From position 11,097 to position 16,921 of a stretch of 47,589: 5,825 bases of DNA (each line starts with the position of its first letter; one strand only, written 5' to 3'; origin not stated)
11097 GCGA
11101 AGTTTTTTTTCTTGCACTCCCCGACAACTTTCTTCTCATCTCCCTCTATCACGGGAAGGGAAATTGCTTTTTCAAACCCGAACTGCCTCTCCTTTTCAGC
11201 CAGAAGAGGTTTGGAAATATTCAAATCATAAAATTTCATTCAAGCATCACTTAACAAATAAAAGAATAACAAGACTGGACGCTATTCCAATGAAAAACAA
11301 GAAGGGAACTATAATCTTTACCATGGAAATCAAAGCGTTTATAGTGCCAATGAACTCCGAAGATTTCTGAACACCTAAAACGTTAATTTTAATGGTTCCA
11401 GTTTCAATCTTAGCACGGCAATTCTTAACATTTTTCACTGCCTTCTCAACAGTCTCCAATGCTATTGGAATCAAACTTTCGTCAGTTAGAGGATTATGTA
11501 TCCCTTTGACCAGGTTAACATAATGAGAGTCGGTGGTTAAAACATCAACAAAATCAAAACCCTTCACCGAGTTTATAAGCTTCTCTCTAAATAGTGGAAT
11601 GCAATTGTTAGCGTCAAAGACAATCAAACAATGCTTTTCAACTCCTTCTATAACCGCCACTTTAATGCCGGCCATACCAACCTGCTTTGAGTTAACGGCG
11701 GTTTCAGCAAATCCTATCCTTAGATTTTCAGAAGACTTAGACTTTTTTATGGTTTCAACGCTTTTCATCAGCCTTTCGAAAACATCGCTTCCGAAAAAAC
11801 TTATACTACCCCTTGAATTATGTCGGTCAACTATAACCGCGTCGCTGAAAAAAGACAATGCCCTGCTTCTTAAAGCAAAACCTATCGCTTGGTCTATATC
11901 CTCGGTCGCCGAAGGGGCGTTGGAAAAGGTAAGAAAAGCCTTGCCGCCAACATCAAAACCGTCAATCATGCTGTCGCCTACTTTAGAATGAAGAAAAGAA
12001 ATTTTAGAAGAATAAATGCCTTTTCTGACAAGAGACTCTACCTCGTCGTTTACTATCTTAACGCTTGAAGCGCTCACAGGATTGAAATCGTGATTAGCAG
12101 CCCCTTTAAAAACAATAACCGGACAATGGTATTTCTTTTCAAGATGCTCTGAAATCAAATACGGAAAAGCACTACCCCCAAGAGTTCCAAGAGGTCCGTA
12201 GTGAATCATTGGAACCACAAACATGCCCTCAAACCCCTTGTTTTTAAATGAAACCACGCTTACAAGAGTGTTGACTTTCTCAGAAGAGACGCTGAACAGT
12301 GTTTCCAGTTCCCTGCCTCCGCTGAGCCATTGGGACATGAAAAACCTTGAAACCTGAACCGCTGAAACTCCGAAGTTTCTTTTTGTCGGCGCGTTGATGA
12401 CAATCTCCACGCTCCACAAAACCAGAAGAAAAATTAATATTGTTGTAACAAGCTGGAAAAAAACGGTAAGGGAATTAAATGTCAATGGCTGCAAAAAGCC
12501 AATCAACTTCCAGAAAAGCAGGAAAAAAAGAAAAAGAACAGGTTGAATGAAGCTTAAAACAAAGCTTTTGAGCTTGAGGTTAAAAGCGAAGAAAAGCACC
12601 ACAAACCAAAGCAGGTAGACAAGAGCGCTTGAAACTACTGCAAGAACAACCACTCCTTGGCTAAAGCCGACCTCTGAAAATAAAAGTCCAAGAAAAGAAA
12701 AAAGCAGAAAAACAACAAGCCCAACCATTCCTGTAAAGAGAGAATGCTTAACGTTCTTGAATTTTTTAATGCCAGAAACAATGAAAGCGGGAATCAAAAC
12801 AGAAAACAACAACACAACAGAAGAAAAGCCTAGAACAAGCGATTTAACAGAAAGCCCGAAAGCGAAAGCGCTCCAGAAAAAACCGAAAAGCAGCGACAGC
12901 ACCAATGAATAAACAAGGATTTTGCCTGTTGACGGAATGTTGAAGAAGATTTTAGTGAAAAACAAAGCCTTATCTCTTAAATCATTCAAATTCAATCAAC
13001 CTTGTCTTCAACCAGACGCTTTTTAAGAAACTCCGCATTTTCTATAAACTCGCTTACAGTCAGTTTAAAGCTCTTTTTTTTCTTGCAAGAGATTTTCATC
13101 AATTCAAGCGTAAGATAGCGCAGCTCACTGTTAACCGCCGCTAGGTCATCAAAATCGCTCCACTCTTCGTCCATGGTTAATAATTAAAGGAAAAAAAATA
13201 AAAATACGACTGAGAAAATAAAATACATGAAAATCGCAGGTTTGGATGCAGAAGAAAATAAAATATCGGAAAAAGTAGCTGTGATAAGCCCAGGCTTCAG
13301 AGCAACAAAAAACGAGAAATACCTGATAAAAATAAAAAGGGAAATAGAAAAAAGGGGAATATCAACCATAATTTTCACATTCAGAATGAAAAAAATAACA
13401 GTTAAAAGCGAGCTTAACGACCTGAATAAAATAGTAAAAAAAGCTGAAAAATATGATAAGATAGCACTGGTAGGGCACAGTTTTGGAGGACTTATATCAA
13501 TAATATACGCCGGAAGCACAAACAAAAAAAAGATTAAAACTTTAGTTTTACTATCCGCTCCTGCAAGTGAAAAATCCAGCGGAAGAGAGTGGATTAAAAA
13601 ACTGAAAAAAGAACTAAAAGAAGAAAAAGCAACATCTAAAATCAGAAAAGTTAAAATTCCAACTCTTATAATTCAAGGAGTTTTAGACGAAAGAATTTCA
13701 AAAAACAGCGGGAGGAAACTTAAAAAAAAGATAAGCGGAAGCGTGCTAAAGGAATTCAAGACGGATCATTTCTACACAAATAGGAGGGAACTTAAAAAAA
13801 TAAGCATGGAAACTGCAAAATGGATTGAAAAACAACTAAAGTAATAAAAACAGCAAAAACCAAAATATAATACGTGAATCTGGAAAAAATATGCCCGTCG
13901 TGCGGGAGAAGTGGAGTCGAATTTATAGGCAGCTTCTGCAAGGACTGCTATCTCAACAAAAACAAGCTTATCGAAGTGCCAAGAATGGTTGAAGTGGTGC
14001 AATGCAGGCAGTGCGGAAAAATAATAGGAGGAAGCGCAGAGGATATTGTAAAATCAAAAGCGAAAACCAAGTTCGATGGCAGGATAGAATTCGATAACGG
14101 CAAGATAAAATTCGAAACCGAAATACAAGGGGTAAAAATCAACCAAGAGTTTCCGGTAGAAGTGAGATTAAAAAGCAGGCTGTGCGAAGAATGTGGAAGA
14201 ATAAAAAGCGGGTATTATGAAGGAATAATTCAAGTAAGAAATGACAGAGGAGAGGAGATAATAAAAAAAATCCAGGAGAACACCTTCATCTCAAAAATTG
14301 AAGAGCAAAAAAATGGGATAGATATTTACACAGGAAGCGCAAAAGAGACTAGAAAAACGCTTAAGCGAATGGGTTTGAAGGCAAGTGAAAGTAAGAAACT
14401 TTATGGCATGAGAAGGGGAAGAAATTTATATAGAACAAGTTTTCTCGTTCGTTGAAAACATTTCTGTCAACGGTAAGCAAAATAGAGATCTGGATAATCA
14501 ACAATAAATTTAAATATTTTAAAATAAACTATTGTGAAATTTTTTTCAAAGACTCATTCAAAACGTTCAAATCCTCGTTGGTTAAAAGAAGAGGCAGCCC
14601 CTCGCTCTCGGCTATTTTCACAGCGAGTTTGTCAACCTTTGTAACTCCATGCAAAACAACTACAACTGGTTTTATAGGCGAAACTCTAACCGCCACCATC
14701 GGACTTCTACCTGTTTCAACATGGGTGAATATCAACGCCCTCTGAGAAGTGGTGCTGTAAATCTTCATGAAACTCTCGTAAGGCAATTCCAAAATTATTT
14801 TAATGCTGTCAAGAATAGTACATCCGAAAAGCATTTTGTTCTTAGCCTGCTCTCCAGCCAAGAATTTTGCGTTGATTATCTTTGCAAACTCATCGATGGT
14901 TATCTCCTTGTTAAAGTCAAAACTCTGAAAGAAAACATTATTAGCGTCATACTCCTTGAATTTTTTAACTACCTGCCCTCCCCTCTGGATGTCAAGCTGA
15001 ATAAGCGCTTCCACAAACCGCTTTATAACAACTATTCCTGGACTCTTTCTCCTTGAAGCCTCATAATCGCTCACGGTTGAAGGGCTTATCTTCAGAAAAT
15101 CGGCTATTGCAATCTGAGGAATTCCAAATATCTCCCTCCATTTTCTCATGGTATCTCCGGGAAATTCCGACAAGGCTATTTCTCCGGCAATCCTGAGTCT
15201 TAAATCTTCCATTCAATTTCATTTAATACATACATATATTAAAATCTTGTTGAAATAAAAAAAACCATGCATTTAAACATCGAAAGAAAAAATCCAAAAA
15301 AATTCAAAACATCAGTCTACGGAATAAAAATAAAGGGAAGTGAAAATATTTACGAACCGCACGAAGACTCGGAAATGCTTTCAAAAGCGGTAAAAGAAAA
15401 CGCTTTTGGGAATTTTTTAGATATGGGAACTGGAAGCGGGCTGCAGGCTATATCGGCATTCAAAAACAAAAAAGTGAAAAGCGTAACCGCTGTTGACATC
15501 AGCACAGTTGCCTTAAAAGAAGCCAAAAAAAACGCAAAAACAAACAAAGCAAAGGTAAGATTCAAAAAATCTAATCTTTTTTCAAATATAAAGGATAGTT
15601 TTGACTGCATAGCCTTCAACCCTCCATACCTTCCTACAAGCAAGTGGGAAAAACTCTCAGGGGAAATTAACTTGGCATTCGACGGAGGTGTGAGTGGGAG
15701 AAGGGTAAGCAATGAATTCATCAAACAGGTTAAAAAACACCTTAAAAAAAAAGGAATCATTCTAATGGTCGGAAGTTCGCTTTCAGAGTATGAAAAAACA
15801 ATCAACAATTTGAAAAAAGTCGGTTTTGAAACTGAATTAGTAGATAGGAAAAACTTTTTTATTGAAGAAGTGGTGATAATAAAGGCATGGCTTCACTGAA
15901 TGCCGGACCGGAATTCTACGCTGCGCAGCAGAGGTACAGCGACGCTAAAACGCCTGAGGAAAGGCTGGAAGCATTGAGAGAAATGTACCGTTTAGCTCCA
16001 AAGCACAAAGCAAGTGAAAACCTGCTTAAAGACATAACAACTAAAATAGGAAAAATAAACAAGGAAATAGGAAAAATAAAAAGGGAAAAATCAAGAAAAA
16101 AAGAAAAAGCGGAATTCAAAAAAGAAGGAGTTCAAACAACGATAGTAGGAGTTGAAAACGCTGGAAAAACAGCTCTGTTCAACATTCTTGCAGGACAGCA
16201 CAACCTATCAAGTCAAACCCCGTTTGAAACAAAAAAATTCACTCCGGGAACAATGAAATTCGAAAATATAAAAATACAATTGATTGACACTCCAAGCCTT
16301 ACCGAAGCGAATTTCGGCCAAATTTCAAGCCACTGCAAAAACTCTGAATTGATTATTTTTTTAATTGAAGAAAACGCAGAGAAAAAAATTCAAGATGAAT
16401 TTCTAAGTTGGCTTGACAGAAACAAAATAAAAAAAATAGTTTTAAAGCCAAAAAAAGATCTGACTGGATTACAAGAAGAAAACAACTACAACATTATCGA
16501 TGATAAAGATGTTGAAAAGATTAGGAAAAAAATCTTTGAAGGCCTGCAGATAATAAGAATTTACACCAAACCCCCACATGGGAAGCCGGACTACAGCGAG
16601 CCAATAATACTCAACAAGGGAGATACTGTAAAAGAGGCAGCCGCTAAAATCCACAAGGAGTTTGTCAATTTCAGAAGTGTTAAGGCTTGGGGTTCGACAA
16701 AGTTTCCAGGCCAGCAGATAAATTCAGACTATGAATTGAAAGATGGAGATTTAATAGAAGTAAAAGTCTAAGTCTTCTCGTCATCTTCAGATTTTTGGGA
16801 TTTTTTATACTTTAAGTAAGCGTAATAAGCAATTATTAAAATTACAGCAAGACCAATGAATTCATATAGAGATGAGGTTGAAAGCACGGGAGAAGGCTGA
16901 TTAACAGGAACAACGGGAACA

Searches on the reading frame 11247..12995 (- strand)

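Call 10: search_protein_families(library=pfam, proteins=[window:11247-12995:-])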
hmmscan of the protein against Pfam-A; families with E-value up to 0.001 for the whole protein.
window:11247-12995:- (582 aa): 1 family
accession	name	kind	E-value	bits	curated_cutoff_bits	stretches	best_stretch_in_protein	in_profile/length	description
PF09843.14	DUF2070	-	2e-98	330.5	30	1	14-572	5-559/561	Predicted membrane protein (DUF2070)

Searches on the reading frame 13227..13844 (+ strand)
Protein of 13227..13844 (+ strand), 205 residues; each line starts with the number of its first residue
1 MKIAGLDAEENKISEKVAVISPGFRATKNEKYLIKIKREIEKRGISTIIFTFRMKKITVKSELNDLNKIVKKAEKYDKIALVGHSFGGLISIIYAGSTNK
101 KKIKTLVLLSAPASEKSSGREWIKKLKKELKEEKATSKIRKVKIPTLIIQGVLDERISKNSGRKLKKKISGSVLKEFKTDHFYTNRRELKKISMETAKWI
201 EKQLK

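Call 56: search_protein_families(library=pfam, proteins=[window:13227-13844:+], max_evalue=0.0001)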
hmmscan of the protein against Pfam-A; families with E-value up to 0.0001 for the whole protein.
window:13227-13844:+ (205 aa): 8 families
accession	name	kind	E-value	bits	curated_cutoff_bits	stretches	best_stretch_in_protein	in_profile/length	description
PF00561.26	Abhydrolase_1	-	4e-11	43.5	25.8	1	64-118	57-109/245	alpha/beta hydrolase fold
PF12146.15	Hydrolase_4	-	1.6e-09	37.9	27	1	64-127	63-127/239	Serine aminopeptidase, S33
PF03959.19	FSH1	-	3.1e-07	30.7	21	1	62-185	88-203/211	Serine hydrolase (FSH1)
PF07819.20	PGAP1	-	8.1e-07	29.5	24.3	1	71-134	85-151/233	PGAP1-like alpha/beta domain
PF06821.19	Ser_hydrolase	-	1.7e-05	25.2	22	1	20-175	3-147/172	Serine hydrolase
PF01738.24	DLH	-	1.8e-05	24.9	21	1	3-171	22-171/217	Dienelactone hydrolase family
PF12695.13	Abhydrolase_5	-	2.6e-05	24.5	27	1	37-115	19-93/164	Alpha/beta hydrolase family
PF20434.5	BD-FAE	-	2.8e-05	24.2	26.8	0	31-107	34-119/215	BD-FAE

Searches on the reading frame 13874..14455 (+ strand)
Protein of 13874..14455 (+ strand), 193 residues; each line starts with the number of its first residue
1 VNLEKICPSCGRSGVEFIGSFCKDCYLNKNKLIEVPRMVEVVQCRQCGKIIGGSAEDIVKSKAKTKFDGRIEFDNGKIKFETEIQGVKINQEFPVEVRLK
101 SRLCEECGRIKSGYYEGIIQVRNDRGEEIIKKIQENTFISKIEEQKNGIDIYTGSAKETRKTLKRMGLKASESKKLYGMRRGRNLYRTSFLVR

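Call 56: search_protein_families(library=pfam, proteins=[window:13874-14455:+], max_evalue=0.0001)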
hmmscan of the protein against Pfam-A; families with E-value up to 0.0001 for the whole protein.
window:13874-14455:+ (193 aa): 1 family
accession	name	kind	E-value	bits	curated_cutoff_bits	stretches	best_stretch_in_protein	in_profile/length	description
PF04981.18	NMD3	-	6.3e-33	114.7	24.9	2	77-193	104-242/243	NMD3 family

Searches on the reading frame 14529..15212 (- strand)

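Call 56: search_protein_families(library=pfam, proteins=[window:14529-15212:-], max_evalue=0.0001)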
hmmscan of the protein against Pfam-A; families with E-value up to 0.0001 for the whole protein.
window:14529-15212:- (227 aa): 1 family
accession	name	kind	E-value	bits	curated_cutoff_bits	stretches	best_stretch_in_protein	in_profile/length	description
PF01381.28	HTH_3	-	1.2e-05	25.7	23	1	23-70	2-48/55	Helix-turn-helix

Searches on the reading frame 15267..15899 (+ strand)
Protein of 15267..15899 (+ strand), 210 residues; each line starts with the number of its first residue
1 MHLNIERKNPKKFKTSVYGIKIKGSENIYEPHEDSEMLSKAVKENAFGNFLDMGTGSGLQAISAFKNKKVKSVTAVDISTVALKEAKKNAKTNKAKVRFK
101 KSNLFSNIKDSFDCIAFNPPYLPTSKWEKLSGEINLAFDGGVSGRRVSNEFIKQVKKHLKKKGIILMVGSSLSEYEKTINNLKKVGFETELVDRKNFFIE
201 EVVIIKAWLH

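Call 56: search_protein_families(library=pfam, proteins=[window:15267-15899:+], max_evalue=0.0001)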
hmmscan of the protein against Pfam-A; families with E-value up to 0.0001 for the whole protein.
window:15267-15899:+ (210 aa): 11 families
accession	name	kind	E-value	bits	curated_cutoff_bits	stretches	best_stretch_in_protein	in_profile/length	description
PF05175.20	MTS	-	7.3e-22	78.2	23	1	35-122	20-109/170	Methyltransferase small domain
PF06325.19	PrmA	-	6e-12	46.1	22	1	37-115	154-230/296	Ribosomal protein L11 methyltransferase (PrmA)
PF13847.12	Methyltransf_31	-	1.7e-10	41.2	27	1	49-180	6-123/145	Methyltransferase domain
PF13649.12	Methyltransf_25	-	1.3e-09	39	27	1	51-133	2-88/97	Methyltransferase domain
PF08241.18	Methyltransf_11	-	4.7e-08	34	21.2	1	51-116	1-65/95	Methyltransferase domain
PF01170.24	UPF0020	-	1.3e-05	25.4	22.3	0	59-182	66-179/197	RMKL-like, methyltransferase domain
PF08242.18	Methyltransf_12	-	1.8e-05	25.9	30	0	51-116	1-70/98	Methyltransferase domain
PF12847.13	Methyltransf_18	-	2.2e-05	25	27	1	41-109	11-79/151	Methyltransferase domain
PF07669.17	Eco57I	-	2.4e-05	24.9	25.3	1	83-182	47-149/171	Eco57I restriction-modification methylase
PF03602.21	Cons_hypoth95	-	2.9e-05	24.3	24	0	47-123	42-125/182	Conserved hypothetical protein 95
PF13489.12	Methyltransf_23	-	3.5e-05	24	27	0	44-118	20-88/164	Methyltransferase domain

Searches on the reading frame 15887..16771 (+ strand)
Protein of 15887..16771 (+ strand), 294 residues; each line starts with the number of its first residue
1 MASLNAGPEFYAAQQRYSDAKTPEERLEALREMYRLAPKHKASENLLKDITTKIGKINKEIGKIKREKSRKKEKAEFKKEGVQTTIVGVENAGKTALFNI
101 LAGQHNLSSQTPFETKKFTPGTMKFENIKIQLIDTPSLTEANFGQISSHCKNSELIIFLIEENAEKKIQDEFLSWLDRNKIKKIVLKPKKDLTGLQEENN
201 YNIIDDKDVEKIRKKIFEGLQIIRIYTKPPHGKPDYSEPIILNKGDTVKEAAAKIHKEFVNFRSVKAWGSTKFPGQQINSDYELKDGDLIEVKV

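Call 56: search_protein_families(library=pfam, proteins=[window:15887-16771:+], max_evalue=0.0001)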
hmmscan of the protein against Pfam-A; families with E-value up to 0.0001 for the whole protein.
window:15887-16771:+ (294 aa): 4 families
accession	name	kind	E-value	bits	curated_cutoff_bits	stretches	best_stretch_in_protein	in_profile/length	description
PF01926.29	MMR_HSR1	-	1.5e-15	57.7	21.9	1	85-185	3-109/113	50S ribosome-binding GTPase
PF02824.27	TGS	-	1.8e-09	37.9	22.2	1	223-292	1-58/60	TGS domain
PF02421.24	FeoB_N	-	4.6e-05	23.4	27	1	84-137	3-56/156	Ferrous iron transport protein B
PF00025.27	Arf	-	9.4e-05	22.4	22.3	0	79-200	12-135/174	ADP-ribosylation factor family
